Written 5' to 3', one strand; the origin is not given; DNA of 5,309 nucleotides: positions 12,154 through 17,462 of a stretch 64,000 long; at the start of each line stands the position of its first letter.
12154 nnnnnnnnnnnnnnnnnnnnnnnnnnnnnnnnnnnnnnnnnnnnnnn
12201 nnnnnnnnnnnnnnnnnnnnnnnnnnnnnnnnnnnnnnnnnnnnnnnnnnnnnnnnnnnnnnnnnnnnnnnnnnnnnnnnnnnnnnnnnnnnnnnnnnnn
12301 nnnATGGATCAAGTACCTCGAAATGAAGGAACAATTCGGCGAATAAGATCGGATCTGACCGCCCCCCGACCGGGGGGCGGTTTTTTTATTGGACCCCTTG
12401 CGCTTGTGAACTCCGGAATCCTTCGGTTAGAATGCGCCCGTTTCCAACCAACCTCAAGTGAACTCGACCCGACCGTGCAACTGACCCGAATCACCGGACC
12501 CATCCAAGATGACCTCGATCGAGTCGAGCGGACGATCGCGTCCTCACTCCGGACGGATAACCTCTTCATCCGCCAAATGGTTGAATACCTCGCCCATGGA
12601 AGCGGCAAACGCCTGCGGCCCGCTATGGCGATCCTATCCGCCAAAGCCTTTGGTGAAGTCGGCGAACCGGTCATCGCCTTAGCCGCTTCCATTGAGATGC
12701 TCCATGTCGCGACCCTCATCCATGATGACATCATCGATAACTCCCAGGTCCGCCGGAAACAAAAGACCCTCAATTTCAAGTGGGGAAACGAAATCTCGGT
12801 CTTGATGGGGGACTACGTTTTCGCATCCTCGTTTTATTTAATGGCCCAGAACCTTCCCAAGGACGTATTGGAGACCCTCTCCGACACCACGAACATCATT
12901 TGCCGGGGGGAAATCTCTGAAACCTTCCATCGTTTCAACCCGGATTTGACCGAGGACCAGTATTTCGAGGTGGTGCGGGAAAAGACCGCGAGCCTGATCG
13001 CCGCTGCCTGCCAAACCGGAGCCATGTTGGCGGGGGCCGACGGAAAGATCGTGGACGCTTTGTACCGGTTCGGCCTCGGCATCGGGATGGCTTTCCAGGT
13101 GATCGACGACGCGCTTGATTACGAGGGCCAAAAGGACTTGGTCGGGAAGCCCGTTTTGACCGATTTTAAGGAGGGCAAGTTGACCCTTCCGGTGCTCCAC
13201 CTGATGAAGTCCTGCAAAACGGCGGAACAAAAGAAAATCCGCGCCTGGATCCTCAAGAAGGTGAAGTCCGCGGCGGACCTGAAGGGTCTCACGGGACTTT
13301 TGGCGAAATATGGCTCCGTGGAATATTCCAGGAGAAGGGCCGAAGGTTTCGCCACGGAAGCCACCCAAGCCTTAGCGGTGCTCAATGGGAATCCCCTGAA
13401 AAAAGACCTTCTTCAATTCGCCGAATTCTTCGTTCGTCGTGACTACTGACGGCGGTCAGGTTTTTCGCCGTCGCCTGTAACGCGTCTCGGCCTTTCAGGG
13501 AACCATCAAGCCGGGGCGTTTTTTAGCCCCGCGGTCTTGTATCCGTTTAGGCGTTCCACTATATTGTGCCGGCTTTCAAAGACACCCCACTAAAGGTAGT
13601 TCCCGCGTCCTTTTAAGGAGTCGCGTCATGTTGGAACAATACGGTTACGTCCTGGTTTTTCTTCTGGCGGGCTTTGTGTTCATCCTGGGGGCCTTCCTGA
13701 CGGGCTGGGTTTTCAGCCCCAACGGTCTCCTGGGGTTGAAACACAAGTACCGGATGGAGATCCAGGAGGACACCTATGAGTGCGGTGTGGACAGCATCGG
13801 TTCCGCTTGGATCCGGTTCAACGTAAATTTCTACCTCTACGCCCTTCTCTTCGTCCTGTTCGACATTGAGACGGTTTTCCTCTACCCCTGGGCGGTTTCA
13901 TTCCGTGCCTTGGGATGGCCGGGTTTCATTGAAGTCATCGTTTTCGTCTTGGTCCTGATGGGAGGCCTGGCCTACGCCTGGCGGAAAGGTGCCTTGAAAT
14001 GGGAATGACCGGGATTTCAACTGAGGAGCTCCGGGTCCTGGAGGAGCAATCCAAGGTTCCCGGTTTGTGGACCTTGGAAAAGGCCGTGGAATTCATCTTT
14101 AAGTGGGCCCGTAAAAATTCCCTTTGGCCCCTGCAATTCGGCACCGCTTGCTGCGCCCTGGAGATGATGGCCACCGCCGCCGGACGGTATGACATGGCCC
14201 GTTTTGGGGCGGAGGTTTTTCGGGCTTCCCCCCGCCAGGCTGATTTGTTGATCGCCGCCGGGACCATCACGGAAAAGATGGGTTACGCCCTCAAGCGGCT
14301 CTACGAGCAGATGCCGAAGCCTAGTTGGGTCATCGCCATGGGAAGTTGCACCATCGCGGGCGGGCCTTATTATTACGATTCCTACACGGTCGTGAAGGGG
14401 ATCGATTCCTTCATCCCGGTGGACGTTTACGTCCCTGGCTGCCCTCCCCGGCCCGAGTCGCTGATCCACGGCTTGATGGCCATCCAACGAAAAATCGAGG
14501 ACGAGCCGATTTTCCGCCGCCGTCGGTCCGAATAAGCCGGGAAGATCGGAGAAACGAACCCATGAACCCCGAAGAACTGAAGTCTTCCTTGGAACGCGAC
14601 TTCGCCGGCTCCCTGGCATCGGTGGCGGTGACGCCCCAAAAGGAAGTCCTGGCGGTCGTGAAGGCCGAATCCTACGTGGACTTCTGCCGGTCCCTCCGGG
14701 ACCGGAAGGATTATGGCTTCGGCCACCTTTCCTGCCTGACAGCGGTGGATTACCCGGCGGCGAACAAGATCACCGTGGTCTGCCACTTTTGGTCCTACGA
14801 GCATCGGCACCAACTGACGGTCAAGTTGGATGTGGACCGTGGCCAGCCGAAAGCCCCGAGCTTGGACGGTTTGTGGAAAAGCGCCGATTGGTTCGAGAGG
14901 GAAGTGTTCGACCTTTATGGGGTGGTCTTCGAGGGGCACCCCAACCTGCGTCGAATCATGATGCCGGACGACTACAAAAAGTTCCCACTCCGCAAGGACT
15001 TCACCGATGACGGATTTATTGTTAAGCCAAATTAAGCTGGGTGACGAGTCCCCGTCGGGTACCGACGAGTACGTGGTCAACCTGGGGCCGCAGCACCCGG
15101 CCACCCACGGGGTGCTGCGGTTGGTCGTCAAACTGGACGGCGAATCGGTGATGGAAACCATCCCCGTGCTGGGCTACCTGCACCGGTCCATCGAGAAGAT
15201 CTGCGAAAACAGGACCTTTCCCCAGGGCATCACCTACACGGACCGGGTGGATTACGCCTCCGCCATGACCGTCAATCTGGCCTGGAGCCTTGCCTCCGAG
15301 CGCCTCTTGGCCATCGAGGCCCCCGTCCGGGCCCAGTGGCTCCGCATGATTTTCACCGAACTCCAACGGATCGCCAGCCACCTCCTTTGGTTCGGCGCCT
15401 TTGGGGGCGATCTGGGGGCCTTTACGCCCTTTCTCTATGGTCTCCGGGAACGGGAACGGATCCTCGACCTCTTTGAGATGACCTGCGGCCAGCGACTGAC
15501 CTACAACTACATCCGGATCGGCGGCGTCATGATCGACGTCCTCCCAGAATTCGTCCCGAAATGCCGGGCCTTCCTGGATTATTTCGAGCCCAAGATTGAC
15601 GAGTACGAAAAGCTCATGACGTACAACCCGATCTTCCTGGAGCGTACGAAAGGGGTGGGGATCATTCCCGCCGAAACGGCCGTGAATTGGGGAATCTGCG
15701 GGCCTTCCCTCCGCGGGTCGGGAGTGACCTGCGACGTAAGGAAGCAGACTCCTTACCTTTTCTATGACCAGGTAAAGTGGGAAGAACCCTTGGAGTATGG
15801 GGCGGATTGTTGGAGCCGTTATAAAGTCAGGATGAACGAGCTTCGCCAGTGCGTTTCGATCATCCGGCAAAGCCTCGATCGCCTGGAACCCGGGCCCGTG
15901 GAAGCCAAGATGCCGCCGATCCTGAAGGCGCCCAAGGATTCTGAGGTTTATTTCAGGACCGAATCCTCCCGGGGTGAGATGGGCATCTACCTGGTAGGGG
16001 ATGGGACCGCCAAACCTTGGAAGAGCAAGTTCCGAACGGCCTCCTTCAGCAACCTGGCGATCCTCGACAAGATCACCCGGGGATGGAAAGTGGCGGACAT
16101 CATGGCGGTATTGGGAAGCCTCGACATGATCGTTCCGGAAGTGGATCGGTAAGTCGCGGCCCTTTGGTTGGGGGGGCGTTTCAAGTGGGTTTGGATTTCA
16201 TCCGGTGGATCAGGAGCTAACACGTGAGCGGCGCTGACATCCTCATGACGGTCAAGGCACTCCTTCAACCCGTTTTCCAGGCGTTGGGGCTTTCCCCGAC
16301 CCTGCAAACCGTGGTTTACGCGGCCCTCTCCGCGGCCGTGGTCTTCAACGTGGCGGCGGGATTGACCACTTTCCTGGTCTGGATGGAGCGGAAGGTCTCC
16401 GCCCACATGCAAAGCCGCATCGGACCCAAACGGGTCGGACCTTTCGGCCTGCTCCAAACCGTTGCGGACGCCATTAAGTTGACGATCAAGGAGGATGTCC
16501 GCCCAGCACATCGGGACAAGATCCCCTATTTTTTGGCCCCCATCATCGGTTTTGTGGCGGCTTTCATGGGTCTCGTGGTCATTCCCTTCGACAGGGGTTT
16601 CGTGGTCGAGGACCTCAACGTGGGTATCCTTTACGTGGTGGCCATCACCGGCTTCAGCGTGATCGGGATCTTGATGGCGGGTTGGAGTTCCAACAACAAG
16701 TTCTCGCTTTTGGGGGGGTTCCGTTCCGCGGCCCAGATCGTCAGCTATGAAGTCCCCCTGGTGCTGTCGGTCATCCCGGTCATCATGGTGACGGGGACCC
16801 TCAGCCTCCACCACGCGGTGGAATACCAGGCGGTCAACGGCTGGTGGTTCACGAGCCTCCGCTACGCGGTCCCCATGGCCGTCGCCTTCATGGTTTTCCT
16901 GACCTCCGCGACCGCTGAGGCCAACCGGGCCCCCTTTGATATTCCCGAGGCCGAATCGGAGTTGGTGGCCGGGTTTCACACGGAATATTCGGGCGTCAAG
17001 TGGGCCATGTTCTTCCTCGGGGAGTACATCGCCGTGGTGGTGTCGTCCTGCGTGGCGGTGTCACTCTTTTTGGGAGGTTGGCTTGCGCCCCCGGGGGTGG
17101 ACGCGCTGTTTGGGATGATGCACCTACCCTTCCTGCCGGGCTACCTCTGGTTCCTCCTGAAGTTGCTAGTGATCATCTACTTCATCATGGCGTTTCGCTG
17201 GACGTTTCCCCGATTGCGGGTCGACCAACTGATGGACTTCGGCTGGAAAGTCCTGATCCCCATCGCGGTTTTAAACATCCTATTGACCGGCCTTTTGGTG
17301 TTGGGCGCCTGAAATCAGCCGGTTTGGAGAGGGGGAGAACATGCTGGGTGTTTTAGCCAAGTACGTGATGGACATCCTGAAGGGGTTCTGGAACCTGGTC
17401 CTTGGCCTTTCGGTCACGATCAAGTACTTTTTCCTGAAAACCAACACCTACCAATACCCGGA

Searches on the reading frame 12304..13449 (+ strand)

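Call 61: search_protein_families(library=pfam, proteins=[window:12304-13449:+], max_evalue=0.00001)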
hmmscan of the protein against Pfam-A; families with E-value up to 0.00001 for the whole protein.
window:12304-13449:+ (381 aa): 1 family
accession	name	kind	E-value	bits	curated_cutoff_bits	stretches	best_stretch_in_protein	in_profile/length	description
PF00348.22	polyprenyl_synt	-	1.3e-71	241.2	27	1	89-328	4-246/251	Polyprenyl synthetase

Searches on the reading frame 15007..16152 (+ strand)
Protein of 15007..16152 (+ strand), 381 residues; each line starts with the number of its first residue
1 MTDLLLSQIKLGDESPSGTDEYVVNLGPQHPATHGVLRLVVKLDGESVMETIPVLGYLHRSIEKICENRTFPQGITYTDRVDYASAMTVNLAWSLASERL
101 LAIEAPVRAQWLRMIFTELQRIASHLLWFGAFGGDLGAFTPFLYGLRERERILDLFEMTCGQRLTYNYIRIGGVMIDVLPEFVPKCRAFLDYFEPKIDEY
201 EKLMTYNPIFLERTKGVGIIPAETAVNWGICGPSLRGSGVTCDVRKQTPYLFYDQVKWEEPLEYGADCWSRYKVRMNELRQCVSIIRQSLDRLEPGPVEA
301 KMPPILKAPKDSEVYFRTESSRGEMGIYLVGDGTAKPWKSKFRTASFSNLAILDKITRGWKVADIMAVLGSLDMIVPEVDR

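Call 61: search_protein_families(library=pfam, proteins=[window:15007-16152:+], max_evalue=0.00001)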
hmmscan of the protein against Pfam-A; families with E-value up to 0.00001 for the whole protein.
window:15007-16152:+ (381 aa): 1 family
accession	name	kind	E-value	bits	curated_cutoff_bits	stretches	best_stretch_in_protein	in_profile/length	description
PF00346.24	Complex1_49kDa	-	4.5e-89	298.5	24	2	135-309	1-175/271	Respiratory-chain NADH dehydrogenase, 49 Kd subunit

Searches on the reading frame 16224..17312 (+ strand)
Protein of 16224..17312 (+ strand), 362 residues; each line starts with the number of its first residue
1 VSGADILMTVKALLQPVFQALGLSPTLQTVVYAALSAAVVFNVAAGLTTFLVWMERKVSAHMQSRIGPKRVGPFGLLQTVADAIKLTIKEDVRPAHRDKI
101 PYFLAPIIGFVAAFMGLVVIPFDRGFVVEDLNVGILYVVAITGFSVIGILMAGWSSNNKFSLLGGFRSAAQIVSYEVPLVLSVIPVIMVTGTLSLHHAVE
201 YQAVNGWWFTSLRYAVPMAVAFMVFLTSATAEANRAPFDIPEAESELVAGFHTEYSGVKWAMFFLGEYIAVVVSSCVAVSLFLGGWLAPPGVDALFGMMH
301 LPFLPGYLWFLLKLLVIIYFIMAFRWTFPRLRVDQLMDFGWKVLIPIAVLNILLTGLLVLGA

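Call 61: search_protein_families(library=pfam, proteins=[window:16224-17312:+], max_evalue=0.00001)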
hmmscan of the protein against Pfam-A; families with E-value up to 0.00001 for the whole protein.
window:16224-17312:+ (362 aa): 1 family
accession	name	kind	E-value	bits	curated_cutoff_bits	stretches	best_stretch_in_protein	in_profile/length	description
PF00146.26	NADHdh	-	9.1e-118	393.4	27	1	38-355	4-297/298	NADH dehydrogenase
